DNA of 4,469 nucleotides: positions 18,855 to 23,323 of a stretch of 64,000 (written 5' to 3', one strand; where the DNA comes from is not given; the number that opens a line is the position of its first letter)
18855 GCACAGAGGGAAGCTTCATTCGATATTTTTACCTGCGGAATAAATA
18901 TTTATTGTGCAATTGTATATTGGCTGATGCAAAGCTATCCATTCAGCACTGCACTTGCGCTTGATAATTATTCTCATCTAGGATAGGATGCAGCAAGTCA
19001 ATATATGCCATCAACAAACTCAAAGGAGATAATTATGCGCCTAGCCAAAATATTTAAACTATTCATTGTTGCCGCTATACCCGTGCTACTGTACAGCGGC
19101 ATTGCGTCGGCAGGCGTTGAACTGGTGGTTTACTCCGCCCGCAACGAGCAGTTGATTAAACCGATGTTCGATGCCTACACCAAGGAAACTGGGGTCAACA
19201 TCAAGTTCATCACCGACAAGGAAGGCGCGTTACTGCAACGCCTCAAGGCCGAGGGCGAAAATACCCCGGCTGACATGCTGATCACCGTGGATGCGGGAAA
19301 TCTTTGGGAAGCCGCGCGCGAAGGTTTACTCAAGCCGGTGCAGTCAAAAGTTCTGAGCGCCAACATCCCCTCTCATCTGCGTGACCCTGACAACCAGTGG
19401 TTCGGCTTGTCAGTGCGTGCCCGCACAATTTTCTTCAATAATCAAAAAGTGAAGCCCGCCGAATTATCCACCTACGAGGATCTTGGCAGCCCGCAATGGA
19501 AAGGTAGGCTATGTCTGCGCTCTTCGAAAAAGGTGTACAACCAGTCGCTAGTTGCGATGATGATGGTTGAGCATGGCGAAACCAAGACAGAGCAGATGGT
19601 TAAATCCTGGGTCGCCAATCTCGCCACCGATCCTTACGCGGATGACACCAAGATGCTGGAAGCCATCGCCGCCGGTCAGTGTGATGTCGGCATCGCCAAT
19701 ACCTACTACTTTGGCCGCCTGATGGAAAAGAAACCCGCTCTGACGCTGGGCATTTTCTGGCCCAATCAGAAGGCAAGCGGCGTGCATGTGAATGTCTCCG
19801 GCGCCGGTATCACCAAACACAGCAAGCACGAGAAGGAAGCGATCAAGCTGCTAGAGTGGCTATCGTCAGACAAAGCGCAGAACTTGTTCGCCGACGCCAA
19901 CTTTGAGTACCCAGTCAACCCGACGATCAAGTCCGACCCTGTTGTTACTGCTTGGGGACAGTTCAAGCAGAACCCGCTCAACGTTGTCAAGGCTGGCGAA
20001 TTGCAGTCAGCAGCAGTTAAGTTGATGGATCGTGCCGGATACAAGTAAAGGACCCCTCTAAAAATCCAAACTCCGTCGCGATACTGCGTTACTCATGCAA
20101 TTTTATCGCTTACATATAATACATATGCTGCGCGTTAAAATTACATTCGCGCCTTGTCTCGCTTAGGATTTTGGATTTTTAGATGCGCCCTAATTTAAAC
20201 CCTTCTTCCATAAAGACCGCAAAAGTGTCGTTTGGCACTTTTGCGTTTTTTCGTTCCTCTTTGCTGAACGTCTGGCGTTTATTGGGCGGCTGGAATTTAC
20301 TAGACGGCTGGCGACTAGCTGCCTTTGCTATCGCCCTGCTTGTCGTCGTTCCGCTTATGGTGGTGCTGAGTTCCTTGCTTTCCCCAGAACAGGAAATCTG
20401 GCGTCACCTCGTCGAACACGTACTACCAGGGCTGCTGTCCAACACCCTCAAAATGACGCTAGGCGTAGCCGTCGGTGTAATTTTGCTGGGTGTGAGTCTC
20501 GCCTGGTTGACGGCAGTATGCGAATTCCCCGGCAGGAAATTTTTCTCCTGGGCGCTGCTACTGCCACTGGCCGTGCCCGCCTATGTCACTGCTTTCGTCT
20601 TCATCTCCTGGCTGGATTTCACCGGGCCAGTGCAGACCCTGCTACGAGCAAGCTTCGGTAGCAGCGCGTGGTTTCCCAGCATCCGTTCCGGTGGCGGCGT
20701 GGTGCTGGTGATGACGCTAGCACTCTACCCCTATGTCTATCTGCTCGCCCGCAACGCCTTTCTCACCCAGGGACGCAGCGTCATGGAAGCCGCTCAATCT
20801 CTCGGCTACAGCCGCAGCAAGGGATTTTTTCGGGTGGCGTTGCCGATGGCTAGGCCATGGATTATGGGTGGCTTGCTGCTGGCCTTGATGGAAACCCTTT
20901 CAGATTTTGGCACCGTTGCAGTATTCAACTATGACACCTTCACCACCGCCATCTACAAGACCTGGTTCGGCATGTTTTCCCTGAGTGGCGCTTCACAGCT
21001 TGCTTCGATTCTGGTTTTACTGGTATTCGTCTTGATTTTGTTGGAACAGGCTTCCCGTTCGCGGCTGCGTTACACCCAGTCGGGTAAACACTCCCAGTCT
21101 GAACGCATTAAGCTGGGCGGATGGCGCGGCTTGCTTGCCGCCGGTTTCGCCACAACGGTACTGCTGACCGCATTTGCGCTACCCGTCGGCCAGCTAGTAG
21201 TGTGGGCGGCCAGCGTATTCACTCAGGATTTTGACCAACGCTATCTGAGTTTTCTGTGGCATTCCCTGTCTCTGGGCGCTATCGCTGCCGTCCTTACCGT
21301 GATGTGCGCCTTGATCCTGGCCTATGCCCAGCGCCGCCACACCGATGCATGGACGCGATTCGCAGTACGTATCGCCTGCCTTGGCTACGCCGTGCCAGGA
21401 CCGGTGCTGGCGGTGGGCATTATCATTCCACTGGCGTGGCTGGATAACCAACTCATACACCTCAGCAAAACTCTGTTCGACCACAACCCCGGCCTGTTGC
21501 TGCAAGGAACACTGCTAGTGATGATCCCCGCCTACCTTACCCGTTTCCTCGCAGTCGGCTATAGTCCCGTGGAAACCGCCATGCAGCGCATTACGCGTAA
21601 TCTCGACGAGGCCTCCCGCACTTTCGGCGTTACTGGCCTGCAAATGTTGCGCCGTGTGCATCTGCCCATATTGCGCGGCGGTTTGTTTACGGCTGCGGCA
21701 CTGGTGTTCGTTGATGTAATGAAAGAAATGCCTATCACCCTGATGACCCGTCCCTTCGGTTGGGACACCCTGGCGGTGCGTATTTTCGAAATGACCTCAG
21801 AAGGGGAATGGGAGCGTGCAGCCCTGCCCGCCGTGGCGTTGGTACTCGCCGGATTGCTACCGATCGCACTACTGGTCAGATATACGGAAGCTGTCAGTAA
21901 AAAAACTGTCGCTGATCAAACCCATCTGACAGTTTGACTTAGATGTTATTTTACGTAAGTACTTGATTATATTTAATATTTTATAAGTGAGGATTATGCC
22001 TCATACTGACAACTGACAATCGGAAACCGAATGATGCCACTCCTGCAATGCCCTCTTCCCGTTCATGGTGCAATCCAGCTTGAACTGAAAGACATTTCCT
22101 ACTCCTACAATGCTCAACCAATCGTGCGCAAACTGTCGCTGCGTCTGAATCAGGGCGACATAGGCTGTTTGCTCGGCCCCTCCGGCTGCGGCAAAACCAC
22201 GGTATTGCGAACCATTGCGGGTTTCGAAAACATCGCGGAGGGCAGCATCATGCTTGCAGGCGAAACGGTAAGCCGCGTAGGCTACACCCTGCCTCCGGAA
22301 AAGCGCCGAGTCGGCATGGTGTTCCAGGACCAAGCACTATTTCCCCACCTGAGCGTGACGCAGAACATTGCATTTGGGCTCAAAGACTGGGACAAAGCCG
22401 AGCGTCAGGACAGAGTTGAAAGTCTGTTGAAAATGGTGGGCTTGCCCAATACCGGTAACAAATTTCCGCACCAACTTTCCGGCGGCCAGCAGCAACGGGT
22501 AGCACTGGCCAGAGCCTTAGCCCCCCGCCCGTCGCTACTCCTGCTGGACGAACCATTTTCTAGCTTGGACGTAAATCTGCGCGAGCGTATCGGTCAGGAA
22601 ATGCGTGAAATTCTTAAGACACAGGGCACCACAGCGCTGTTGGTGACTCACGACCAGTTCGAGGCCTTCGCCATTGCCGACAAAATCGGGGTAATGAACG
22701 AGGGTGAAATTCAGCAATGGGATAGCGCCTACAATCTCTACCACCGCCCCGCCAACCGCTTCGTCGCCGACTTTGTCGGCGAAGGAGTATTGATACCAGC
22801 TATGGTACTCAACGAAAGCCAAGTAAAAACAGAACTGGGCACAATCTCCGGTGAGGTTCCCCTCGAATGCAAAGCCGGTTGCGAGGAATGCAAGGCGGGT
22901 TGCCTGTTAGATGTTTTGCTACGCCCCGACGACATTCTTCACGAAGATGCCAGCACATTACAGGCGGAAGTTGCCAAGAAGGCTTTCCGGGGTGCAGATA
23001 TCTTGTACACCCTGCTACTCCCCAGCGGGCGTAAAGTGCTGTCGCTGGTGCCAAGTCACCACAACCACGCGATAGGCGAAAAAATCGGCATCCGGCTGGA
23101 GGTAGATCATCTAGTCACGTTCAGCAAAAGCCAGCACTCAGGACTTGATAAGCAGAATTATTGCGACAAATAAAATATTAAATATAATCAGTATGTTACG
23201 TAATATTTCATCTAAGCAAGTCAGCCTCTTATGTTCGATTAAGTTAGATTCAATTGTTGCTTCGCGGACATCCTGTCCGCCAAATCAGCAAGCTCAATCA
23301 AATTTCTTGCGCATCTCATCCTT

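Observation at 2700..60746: AT-rich intergenic element with an IHF-consensus core, 14 copies in 64 kb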

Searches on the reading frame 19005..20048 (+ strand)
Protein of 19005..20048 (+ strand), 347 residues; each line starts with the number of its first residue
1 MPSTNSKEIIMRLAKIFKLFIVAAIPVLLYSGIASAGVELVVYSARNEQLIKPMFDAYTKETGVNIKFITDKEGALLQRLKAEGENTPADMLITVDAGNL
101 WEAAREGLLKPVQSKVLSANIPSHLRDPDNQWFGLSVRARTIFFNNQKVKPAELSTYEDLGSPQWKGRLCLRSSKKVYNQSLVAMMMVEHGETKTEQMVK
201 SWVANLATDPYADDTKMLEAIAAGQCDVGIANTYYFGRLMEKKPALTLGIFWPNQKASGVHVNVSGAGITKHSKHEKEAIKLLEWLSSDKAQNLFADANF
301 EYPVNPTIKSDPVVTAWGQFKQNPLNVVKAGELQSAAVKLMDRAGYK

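Call 52: search_protein_families(library=pfam, proteins=[window:19005-20048:+], max_evalue=0.00001)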
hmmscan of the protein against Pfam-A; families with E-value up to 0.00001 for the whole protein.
window:19005-20048:+ (347 aa): 4 families
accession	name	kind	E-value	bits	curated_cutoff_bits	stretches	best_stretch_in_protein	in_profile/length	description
PF13343.11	SBP_bac_6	-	3.8e-23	82.7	24.6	1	87-307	2-220/245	Bacterial extracellular solute-binding protein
PF13416.11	SBP_bac_8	-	1.5e-21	77.9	27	1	54-321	2-278/279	Bacterial extracellular solute-binding protein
PF01547.30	SBP_bac_1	-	7.4e-21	75.9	26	1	49-292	9-306/307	Bacterial extracellular solute-binding protein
PF13531.11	SBP_bac_11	-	4.7e-17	63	25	1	41-300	2-226/227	Bacterial extracellular solute-binding protein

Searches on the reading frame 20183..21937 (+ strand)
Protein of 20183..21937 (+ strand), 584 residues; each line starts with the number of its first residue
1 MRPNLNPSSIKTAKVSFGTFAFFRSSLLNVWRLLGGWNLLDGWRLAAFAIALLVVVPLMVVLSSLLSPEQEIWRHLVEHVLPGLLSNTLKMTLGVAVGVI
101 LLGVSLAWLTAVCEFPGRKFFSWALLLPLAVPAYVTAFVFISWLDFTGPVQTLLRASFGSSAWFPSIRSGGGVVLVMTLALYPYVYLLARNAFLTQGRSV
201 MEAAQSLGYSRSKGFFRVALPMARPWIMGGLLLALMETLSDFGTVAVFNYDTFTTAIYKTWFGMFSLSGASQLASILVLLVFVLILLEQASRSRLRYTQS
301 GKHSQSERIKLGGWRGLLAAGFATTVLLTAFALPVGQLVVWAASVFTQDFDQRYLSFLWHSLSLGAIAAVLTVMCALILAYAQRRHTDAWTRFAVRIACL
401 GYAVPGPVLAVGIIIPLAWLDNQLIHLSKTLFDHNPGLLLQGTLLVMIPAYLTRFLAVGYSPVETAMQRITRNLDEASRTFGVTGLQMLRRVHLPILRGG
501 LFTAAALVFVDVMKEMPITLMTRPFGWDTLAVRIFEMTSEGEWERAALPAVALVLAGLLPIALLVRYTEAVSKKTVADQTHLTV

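Call 37: search_protein_families(library=pfam, proteins=[window:20183-21937:+], max_evalue=0.00001)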
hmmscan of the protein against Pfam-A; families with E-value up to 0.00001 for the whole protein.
window:20183-21937:+ (584 aa): 1 family
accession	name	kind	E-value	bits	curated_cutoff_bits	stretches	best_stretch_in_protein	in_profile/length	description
PF00528.27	BPD_transp_1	-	4.8e-17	62.7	26.4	2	103-286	5-173/184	Binding-protein-dependent transport system inner membrane component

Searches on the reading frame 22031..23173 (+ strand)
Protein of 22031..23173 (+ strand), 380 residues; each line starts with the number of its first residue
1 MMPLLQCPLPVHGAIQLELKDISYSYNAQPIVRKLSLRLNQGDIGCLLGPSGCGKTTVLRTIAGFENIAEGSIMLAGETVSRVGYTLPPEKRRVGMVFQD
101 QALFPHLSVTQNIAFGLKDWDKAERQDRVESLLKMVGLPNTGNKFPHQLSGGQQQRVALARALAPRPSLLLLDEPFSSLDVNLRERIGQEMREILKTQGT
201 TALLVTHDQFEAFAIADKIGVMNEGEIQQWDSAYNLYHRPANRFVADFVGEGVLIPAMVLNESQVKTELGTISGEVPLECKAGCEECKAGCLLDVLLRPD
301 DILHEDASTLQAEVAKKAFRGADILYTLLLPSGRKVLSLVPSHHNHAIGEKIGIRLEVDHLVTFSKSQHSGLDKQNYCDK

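Call 30: find_encoding_contigs(protein=window:22031-23173:+, flank=10000, max_places=6)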
Protein window:22031-23173:+ (380 aa): no gene with exactly this product is on record in the collection.

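Call 37: search_protein_families(library=pfam, proteins=[window:22031-23173:+], max_evalue=0.00001)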
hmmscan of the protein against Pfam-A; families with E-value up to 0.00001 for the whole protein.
window:22031-23173:+ (380 aa): 3 families
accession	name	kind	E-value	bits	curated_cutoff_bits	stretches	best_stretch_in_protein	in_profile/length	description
PF00005.33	ABC_tran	-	5.2e-36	124.7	25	1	33-176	2-136/137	ABC transporter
PF13304.12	AAA_21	-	4e-11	44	27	1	146-209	235-300/304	AAA domain, putative AbiEii toxin, Type IV TA system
PF08402.16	TOBE_2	-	7.7e-11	42.4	21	1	295-364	1-76/76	TOBE domain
